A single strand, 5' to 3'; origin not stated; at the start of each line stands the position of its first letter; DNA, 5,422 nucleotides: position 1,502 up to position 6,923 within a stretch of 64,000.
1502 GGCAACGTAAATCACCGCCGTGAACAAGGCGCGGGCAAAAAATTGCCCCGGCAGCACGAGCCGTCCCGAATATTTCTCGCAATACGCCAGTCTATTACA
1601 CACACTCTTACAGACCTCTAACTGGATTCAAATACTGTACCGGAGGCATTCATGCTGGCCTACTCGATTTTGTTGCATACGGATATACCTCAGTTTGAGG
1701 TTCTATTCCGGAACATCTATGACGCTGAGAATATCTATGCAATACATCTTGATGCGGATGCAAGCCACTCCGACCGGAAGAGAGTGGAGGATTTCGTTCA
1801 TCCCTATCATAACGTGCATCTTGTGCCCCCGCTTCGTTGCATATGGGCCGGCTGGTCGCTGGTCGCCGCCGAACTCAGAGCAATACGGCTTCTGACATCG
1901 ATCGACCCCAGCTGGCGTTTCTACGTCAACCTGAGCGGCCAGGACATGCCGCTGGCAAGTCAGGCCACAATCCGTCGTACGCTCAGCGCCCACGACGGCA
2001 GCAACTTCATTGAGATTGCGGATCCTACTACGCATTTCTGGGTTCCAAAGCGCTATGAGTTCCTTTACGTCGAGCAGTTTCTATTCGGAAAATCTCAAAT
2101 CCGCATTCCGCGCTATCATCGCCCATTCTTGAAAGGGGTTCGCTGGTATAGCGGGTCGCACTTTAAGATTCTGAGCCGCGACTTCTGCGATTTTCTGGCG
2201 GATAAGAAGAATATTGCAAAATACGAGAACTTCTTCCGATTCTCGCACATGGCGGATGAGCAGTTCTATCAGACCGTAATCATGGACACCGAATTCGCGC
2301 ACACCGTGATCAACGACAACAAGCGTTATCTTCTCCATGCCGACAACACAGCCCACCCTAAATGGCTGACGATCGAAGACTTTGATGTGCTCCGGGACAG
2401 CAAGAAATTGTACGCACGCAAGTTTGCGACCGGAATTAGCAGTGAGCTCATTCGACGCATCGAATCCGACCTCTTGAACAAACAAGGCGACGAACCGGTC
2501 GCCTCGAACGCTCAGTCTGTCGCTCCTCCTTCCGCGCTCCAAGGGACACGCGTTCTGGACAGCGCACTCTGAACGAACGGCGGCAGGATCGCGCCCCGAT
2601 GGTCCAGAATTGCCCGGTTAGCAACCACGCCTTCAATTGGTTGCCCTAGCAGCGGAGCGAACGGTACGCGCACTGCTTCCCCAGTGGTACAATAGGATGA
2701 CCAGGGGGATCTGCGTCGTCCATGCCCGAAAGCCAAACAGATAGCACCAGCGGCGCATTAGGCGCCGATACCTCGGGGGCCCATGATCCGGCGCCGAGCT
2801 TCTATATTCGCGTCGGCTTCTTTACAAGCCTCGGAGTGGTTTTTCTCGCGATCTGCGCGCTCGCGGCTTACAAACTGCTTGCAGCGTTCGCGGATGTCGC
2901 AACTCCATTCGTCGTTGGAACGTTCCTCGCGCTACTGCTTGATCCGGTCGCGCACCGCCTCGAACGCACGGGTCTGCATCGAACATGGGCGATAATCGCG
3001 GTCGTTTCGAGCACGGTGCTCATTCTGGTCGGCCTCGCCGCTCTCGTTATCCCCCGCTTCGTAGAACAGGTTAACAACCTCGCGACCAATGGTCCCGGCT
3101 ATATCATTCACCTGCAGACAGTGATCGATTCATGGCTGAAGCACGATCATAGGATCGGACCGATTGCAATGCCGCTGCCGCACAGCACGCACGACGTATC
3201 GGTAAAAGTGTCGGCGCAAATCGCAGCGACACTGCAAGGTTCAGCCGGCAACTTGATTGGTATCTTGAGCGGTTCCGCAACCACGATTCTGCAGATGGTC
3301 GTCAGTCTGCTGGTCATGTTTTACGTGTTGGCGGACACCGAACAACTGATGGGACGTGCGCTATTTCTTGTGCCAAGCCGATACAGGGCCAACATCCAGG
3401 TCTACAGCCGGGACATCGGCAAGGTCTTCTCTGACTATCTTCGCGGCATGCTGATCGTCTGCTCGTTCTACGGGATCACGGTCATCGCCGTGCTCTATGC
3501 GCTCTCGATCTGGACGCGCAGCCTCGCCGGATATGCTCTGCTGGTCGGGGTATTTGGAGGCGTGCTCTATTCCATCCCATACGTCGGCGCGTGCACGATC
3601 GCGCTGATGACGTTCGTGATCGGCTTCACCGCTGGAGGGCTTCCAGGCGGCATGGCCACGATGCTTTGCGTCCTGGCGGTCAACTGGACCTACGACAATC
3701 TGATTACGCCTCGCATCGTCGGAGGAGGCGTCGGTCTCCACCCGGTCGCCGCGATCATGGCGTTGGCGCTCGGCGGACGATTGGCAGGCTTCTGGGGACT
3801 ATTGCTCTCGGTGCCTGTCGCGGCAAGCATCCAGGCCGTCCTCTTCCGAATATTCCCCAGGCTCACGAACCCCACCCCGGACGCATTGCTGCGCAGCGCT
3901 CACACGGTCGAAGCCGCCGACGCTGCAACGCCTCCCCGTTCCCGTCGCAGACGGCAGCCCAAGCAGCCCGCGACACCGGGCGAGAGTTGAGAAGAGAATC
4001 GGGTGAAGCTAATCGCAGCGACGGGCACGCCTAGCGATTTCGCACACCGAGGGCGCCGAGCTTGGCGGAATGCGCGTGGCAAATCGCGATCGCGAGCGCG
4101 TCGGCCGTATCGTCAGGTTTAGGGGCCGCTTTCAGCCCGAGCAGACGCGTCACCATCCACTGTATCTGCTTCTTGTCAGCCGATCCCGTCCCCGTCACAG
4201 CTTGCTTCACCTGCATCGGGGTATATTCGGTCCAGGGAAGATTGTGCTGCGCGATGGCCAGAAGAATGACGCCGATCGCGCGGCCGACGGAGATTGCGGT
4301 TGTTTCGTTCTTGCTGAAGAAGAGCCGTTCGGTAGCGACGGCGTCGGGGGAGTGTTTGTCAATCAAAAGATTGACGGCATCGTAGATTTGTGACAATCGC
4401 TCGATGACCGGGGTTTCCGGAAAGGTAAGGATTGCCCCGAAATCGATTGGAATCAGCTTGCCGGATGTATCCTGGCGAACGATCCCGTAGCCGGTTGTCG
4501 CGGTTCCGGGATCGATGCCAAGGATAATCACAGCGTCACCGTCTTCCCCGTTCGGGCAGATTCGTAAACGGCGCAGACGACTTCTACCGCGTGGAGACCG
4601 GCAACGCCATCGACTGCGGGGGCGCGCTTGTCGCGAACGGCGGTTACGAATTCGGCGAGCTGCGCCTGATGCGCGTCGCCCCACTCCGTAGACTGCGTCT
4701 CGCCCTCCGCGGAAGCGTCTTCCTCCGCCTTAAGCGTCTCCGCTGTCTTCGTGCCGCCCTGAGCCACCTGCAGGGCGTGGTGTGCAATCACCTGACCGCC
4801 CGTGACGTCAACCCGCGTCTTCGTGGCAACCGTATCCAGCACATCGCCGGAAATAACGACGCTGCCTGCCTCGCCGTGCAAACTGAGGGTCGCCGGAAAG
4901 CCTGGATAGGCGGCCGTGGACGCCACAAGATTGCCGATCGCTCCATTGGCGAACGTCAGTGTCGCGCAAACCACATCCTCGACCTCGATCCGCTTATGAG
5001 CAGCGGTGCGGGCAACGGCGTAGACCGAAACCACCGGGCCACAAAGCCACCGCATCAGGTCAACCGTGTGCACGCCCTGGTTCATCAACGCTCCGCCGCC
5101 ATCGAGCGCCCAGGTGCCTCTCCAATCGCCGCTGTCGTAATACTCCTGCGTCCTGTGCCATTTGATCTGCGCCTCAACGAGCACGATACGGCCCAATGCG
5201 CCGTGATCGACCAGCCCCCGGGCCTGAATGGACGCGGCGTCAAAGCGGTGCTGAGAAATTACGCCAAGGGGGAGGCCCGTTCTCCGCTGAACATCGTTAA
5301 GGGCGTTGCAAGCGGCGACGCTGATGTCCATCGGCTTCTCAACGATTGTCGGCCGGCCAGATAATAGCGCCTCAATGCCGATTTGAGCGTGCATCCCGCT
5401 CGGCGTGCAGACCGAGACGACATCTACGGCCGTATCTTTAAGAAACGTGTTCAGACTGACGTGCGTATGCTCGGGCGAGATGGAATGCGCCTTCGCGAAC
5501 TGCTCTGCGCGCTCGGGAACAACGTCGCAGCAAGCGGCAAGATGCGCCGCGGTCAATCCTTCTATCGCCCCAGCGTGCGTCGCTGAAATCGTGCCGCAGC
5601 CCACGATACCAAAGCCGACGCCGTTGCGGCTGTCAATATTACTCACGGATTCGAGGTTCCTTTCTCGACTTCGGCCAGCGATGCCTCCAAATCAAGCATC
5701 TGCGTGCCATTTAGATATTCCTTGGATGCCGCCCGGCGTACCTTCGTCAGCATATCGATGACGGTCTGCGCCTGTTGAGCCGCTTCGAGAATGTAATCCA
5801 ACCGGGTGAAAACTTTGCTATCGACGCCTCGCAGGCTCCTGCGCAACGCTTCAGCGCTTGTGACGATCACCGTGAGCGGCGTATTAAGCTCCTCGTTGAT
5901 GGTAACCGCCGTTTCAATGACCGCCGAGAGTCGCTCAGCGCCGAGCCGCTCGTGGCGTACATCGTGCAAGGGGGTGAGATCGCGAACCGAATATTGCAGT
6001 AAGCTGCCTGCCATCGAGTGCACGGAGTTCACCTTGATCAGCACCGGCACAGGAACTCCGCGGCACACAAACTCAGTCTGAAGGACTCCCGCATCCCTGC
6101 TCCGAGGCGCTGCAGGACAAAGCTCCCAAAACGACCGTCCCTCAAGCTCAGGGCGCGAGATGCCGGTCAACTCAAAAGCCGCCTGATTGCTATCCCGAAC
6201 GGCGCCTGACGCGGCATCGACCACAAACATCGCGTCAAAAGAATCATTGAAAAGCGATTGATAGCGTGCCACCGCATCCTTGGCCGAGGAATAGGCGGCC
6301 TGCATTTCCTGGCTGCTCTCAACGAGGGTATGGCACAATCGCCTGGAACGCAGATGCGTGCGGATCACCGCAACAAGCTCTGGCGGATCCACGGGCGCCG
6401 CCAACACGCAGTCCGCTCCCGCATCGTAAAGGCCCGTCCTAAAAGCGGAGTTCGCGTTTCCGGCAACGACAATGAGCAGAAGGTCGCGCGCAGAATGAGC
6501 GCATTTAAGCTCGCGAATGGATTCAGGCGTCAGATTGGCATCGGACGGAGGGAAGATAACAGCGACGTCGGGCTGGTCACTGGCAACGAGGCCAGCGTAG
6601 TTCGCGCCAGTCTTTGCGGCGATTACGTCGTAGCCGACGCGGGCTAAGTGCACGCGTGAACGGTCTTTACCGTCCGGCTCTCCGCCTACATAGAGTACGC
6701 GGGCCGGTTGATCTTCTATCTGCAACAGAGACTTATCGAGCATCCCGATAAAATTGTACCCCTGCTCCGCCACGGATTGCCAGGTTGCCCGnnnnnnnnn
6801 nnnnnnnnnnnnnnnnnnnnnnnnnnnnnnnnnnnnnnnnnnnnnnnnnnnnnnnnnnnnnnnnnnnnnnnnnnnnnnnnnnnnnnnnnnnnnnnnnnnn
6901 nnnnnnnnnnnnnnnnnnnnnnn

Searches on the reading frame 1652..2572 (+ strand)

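Call 81: search_protein_families(library=pfam, proteins=[window:1652-2572:+], max_evalue=0.001)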
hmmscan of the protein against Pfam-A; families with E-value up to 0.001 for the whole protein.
window:1652-2572:+ (306 aa): 1 family
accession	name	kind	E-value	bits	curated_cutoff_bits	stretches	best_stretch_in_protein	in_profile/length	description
PF02485.27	Branch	-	1.4e-36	126.8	23.4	1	2-244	1-241/250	Core-2/I-Branching enzyme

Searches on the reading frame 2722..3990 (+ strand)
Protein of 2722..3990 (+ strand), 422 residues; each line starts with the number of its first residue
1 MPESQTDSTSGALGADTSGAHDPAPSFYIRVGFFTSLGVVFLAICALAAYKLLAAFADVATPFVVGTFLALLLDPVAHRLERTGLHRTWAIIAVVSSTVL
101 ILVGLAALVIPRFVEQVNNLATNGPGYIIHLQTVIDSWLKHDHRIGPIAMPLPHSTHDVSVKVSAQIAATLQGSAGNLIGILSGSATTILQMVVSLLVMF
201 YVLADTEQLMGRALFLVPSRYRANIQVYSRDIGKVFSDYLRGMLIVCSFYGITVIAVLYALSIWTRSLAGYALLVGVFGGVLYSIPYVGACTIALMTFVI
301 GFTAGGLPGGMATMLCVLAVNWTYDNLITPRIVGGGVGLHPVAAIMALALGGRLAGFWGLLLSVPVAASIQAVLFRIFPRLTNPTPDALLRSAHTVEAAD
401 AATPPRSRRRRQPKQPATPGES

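Call 81: search_protein_families(library=pfam, proteins=[window:2722-3990:+], max_evalue=0.001)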
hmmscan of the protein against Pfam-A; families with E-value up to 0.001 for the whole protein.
window:2722-3990:+ (422 aa): 1 family
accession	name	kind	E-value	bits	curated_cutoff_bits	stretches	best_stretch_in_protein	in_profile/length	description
PF01594.21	AI-2E_transport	-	4.2e-54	184.4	34.3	1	41-374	3-323/327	AI-2E family transporter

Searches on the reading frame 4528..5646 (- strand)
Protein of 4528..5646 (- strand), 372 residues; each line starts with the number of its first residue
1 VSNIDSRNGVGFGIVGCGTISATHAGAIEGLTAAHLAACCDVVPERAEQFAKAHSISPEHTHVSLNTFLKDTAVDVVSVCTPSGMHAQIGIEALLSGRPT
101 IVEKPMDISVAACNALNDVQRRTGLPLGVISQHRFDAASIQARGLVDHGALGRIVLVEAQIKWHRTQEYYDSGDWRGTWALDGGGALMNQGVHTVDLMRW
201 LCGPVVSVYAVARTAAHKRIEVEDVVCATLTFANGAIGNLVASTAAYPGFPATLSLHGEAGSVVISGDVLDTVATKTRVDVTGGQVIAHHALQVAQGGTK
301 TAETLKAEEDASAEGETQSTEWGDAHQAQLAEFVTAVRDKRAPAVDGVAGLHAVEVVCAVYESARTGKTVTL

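Call 81: search_protein_families(library=pfam, proteins=[window:4528-5646:-], max_evalue=0.001)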
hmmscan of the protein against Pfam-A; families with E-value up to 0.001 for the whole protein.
window:4528-5646:- (372 aa): 3 families
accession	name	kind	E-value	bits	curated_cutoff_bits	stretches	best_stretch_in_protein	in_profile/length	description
PF22725.1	GFO_IDH_MocA_C3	-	3.4e-35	121.2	27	1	141-263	3-123/124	GFO/IDH/MocA C-terminal domain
PF02894.22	GFO_IDH_MocA_C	-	2.8e-31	109.5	22.9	1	144-372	2-218/218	Oxidoreductase family, C-terminal alpha/beta domain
PF01408.29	GFO_IDH_MocA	-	1.1e-18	68.5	24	1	11-129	2-118/120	Oxidoreductase family, NAD-binding Rossmann fold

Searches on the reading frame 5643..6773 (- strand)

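Call 81: search_protein_families(library=pfam, proteins=[window:5643-6773:-], max_evalue=0.001)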
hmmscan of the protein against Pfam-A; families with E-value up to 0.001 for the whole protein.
window:5643-6773:- (376 aa): 4 families
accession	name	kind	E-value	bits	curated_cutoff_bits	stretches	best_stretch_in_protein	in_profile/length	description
PF00989.32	PAS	-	1.3e-06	28.9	22.6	1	170-221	2-52/113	PAS fold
PF00512.31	HisKA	-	3.2e-06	27.5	26.9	1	292-342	9-57/66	His Kinase A (phospho-acceptor) domain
PF13188.13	PAS_8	-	1.7e-05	25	21.8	1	169-220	1-48/65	PAS domain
PF13426.13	PAS_9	-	0.00053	20.7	27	0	181-224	3-45/103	PAS domain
